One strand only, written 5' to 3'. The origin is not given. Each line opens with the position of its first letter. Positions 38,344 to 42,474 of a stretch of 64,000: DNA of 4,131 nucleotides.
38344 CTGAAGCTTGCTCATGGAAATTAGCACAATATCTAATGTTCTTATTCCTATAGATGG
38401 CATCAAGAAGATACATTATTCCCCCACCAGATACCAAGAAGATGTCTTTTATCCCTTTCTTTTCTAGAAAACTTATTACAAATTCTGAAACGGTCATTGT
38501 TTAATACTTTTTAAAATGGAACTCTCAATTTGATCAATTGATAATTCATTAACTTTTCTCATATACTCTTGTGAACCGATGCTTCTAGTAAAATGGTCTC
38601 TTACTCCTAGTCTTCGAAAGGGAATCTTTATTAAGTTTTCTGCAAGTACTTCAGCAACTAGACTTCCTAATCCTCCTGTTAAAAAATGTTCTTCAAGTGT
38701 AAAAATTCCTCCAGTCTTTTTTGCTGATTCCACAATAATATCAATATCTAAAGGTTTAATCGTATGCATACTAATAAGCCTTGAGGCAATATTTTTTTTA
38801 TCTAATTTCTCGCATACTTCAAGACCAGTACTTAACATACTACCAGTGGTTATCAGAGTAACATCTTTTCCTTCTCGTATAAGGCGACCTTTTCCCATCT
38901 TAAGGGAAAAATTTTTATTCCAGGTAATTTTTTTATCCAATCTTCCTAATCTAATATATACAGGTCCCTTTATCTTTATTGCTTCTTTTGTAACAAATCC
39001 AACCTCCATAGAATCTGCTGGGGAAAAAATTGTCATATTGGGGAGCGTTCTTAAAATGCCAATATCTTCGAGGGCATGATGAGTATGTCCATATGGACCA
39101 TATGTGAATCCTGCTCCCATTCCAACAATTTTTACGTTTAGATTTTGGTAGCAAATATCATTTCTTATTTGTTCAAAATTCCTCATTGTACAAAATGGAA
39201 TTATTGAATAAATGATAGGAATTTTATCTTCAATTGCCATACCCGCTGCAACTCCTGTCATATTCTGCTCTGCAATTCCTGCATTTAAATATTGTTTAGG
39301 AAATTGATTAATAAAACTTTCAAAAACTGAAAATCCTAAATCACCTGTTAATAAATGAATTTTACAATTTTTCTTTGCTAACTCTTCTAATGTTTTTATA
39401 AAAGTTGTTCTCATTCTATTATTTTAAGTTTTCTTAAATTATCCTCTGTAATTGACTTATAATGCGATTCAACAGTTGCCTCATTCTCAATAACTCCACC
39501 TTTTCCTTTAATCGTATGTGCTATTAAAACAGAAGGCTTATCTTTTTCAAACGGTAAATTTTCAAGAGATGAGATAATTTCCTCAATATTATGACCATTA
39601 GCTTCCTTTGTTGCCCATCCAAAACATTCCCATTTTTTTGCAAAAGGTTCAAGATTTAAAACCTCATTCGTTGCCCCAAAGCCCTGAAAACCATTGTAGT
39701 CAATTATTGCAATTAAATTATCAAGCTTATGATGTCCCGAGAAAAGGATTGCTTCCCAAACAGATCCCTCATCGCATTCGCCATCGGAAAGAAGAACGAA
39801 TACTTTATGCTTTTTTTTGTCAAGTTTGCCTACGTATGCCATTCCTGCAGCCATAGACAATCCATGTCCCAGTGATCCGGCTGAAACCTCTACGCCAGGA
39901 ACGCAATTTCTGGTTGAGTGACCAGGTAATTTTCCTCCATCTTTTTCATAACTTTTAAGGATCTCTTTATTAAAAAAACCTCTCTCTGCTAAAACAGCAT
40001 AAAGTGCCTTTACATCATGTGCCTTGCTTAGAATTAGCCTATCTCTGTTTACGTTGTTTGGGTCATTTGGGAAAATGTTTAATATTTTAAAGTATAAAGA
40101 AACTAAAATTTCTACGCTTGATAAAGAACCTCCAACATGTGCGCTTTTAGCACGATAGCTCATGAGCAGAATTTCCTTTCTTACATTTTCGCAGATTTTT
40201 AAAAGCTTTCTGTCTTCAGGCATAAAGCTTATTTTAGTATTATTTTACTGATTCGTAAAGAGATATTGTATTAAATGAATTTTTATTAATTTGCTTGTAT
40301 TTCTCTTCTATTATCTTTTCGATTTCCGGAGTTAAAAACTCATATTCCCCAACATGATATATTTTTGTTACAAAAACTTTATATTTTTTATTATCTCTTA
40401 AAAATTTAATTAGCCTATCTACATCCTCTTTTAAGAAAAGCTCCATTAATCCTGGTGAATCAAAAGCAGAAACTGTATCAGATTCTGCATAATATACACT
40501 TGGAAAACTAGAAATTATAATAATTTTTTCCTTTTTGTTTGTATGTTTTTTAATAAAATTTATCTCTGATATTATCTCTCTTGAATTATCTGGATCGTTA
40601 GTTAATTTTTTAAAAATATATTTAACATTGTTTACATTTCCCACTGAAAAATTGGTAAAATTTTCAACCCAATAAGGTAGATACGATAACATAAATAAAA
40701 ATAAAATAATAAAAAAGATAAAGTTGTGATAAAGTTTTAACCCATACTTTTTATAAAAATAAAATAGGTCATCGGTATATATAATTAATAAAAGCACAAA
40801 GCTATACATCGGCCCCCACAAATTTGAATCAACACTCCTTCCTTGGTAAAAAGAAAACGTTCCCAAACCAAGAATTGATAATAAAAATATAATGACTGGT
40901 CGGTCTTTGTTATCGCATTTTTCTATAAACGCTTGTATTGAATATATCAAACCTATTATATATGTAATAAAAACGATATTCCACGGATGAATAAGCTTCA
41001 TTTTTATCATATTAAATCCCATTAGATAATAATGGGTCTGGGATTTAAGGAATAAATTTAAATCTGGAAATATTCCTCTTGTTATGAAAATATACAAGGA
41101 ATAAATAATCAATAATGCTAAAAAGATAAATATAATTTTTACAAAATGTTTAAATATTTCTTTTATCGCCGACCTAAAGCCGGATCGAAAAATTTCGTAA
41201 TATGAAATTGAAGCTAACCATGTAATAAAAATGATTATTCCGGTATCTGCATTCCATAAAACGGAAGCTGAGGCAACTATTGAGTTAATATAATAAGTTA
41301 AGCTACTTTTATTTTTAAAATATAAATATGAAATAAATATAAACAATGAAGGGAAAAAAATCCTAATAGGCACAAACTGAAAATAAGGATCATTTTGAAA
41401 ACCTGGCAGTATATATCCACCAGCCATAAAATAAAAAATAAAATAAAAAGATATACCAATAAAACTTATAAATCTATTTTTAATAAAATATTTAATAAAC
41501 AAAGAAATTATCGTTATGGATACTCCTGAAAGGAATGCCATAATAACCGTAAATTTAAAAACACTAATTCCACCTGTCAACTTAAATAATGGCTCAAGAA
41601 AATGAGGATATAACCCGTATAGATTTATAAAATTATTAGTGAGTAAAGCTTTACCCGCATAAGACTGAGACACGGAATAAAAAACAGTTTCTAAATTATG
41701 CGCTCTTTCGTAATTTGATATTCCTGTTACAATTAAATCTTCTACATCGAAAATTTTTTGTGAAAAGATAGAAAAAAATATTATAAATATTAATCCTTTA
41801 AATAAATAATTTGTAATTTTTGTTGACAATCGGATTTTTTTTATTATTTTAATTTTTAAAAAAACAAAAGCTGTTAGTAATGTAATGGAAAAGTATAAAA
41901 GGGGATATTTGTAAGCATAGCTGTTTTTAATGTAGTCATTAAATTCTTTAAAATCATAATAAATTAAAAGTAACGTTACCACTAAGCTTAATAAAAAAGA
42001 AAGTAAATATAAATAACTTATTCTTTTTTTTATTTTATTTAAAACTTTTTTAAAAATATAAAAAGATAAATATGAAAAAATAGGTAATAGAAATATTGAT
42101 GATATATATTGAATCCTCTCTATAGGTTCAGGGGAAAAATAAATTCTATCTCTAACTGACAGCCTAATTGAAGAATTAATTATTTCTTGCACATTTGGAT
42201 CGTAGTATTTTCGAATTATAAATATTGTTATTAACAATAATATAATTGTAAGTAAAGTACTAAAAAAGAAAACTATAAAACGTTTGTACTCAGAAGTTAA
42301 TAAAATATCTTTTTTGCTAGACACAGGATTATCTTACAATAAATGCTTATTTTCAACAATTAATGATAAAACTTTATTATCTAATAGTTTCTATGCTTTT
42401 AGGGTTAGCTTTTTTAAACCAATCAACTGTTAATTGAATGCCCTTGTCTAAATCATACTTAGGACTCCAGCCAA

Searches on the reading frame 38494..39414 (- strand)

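Call 37: search_protein_families(library=pfam, proteins=[window:38494-39414:-], max_evalue=0.001)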
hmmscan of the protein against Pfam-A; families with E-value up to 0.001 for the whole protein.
window:38494-39414:- (306 aa): 3 families
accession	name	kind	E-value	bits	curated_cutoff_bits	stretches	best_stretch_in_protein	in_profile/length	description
PF02779.29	Transket_pyr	-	2e-30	106.1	27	1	1-159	5-170/174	Transketolase, pyrimidine binding domain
PF02780.25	Transketolase_C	-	7.2e-28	97.4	25.9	1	174-278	1-107/124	Transketolase, C-terminal domain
PF22613.1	Transketolase_C_1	-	0.00011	22.8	27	1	182-224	11-53/113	Transketolase-like TK C-terminal domain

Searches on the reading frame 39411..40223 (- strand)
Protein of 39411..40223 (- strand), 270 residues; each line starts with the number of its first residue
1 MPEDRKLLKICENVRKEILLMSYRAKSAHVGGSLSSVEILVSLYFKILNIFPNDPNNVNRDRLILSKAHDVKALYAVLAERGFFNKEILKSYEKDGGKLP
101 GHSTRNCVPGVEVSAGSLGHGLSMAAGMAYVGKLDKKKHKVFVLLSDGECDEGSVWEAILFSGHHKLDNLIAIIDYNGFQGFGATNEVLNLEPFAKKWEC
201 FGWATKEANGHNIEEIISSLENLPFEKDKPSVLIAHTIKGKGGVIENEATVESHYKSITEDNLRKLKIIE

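Call 37: search_protein_families(library=pfam, proteins=[window:39411-40223:-], max_evalue=0.001)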
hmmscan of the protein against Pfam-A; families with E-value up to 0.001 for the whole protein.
window:39411-40223:- (270 aa): 4 families
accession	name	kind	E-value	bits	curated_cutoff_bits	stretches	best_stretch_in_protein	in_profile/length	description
PF00456.26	Transketolase_N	-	5e-41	141.2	22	1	24-267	19-272/334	Transketolase, thiamine diphosphate binding domain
PF13292.11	DXP_synthase_N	-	1.8e-10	41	21.2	1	5-178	16-172/274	1-deoxy-D-xylulose-5-phosphate synthase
PF00676.26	E1_dh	-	8e-06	25.5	22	1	92-181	78-164/300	Dehydrogenase E1 component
PF09364.15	XFP_N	-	0.00067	19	23.7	1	87-213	113-237/364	XFP N-terminal domain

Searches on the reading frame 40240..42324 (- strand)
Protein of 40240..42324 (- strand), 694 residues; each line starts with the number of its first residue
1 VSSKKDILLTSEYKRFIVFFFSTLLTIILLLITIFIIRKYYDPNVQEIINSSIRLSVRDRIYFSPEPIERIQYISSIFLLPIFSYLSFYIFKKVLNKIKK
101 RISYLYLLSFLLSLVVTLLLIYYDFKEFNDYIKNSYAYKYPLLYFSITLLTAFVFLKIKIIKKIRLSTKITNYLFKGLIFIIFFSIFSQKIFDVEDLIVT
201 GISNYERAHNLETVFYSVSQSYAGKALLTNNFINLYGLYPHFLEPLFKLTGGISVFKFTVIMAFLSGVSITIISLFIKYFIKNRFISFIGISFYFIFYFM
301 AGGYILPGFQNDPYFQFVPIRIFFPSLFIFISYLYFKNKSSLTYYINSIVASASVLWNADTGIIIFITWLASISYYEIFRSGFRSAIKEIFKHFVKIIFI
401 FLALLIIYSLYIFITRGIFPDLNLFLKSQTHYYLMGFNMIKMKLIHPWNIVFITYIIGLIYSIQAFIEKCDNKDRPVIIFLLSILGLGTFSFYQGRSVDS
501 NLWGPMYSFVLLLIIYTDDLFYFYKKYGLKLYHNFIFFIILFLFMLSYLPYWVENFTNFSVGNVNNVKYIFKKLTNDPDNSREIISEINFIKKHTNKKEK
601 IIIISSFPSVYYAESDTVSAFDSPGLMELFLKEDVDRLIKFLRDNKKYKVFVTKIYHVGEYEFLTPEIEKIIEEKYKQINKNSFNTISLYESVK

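Call 37: search_protein_families(library=pfam, proteins=[window:40240-42324:-], max_evalue=0.001)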
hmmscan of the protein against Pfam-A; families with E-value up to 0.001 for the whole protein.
window:40240-42324:- (694 aa): 0 families

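Call 80: search_protein_families(library=pfam, proteins=[window:40240-42324:-], max_evalue=0.1)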
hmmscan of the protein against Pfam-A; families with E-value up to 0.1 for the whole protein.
window:40240-42324:- (694 aa): 1 family
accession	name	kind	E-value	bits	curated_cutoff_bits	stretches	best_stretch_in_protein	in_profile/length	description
PF19885.4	DUF6358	-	0.016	15.8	28.4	1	139-169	30-60/61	Family of unknown function (DUF6358)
